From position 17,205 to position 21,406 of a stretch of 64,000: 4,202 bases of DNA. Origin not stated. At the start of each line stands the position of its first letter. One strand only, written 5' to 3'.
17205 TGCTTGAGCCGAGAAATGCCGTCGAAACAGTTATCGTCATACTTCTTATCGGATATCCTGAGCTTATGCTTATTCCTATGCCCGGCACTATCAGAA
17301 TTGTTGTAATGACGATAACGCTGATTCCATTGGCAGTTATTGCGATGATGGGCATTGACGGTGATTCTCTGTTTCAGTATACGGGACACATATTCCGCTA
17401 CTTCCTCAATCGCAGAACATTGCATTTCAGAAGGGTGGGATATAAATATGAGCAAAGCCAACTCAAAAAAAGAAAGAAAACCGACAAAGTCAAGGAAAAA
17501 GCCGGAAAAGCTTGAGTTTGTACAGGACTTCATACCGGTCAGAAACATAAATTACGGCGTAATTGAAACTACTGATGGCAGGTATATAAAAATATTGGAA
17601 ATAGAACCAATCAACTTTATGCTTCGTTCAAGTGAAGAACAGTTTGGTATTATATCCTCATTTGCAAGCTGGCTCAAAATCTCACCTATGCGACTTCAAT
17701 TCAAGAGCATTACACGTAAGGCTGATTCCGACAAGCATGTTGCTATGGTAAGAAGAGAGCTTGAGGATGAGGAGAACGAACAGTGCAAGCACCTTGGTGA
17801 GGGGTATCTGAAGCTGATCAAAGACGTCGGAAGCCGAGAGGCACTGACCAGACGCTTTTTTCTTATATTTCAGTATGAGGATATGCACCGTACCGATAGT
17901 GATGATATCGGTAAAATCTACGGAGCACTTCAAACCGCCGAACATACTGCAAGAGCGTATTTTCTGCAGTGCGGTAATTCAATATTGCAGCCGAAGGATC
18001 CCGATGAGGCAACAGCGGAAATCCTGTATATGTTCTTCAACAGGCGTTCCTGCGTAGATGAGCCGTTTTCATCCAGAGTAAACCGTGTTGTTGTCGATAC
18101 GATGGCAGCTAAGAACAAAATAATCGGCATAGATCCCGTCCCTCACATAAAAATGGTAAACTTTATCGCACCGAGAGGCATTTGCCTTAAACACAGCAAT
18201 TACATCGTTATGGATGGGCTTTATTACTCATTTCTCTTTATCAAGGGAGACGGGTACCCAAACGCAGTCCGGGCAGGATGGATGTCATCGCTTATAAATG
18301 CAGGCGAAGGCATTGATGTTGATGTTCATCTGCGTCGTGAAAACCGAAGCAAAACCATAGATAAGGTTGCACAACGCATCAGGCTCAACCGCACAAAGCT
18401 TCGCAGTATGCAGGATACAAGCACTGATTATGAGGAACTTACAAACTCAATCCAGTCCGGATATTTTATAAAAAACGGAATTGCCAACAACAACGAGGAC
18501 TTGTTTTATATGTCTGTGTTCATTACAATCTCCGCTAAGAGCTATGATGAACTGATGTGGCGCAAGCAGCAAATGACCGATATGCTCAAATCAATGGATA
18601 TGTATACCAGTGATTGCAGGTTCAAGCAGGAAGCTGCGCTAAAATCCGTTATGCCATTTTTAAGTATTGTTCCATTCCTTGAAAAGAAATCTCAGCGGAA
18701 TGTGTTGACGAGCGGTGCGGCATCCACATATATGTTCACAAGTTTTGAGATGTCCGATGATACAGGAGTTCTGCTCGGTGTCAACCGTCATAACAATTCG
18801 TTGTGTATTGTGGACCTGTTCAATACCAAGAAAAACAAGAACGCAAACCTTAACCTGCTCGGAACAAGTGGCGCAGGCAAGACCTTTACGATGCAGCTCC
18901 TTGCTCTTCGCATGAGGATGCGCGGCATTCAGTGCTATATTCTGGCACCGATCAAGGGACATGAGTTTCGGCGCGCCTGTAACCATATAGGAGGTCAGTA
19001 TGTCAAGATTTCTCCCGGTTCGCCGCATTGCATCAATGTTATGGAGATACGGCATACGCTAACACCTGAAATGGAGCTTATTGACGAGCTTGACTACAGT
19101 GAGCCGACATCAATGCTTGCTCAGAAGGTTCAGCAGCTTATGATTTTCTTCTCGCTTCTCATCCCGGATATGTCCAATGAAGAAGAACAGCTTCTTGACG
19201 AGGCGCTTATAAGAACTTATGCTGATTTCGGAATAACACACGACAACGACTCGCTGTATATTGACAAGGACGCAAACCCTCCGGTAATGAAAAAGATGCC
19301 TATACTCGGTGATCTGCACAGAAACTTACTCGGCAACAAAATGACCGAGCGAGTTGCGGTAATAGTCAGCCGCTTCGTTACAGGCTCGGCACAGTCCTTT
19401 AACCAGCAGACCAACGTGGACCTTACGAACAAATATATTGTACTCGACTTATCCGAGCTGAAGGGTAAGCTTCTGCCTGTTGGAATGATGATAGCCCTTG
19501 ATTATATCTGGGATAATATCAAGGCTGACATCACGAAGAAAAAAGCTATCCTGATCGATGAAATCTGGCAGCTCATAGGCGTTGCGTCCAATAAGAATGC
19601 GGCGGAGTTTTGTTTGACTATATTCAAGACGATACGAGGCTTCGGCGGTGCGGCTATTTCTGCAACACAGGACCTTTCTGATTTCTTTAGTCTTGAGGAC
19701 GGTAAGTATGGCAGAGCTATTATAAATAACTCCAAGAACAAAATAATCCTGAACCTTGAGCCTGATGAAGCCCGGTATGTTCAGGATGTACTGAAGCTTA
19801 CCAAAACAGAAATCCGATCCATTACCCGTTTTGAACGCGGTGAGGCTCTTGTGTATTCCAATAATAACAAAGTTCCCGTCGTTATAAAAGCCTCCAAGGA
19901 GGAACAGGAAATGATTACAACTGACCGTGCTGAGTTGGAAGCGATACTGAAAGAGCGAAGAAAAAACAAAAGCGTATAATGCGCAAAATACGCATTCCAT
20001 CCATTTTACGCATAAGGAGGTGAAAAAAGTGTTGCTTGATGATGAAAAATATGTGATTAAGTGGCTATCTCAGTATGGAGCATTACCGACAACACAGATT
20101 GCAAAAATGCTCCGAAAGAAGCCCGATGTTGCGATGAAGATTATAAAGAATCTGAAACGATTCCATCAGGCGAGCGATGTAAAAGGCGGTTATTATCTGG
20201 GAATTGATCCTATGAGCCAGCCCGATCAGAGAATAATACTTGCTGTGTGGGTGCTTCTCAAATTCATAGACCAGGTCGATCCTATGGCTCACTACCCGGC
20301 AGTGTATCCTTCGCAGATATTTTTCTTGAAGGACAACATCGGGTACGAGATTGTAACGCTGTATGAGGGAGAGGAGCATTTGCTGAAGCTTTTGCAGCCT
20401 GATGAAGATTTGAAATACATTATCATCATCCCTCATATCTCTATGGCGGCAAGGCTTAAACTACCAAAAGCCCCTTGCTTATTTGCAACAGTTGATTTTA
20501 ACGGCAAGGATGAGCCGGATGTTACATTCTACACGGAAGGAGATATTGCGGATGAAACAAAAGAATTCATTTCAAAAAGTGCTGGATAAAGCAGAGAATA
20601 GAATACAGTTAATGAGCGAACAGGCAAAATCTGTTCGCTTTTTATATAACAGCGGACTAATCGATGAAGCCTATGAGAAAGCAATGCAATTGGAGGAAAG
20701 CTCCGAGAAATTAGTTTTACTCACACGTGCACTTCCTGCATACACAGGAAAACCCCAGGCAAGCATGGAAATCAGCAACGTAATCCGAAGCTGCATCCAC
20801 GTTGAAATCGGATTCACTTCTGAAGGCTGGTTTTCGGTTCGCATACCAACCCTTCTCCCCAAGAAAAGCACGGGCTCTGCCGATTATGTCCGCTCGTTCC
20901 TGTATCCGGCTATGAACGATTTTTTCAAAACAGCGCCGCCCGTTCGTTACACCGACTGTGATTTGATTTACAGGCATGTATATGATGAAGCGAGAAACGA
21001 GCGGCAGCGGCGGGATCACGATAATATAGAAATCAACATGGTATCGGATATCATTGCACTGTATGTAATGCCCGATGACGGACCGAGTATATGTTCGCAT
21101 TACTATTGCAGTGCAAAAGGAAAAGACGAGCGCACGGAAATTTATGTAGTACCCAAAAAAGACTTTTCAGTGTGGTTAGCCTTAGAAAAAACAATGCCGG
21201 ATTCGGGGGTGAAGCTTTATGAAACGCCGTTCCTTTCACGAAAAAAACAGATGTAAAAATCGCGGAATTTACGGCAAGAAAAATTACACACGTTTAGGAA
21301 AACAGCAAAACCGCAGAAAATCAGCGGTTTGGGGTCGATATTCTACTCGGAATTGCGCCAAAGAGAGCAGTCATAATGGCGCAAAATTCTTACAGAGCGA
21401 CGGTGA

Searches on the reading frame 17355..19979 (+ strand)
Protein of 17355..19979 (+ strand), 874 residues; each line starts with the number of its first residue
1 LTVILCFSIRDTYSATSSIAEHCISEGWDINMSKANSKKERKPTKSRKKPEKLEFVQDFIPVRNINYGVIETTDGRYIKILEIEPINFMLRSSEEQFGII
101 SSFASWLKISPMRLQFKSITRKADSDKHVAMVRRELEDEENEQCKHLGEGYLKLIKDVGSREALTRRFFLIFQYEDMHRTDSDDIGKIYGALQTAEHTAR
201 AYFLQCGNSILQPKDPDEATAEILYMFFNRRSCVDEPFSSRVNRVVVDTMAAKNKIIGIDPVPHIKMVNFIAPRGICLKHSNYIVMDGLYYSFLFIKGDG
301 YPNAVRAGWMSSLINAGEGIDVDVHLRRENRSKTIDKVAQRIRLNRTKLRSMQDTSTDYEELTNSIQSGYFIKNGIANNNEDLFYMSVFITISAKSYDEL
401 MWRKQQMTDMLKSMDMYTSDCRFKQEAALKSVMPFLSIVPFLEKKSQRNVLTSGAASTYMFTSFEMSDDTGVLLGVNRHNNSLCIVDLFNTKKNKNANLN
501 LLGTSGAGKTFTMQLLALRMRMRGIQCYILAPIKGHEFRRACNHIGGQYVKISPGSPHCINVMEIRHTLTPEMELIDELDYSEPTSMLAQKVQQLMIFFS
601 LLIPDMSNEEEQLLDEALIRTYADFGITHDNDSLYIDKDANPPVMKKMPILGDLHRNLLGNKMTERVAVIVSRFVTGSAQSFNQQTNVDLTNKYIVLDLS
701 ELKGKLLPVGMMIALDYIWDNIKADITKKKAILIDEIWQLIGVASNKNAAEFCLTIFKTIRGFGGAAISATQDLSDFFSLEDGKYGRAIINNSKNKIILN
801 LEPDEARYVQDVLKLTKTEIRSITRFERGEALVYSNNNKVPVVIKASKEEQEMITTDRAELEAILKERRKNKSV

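Call 44: search_protein_families(library=pfam, proteins=[window:17355-19979:+], max_evalue=0.001)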
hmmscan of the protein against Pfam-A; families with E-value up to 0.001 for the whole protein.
window:17355-19979:+ (874 aa): 3 families
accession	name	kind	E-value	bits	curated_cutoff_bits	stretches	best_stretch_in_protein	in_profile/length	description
PF19044.6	P-loop_TraG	-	4.6e-22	78.7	25.8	2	682-830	201-349/413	TraG P-loop domain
PF12846.13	AAA_10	-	2.1e-05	24.2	27.5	0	492-568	17-83/362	AAA-like domain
PF10412.15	TrwB_AAD_bind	-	0.00043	19.7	20.5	0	757-843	266-346/387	Type IV secretion-system coupling protein DNA-binding domain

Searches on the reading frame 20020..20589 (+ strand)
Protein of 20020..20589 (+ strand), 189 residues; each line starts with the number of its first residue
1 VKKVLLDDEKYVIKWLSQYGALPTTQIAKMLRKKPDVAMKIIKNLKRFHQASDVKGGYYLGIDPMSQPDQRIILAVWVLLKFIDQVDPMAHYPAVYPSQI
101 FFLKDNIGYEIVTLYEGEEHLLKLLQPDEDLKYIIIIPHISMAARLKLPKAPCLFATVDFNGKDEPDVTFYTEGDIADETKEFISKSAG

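Call 45: search_protein_families(library=pfam, proteins=[window:20020-20589:+], max_evalue=0.001)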
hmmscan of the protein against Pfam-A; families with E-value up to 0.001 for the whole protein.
window:20020-20589:+ (189 aa): 1 family
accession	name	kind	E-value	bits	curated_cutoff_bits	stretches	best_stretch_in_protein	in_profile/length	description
PF18954.5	DUF5697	-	6.1e-34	117.9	27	1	11-171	2-161/161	Family of unknown function (DUF5697)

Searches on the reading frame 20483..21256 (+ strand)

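Call 45: search_protein_families(library=pfam, proteins=[window:20483-21256:+], max_evalue=0.001)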
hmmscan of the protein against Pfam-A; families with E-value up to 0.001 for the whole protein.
window:20483-21256:+ (257 aa): 1 family
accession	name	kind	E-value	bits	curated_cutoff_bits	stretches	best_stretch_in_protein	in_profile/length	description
PF19595.4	DUF6100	-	4.2e-20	72.8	27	1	27-236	5-212/222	Family of unknown function (DUF6100)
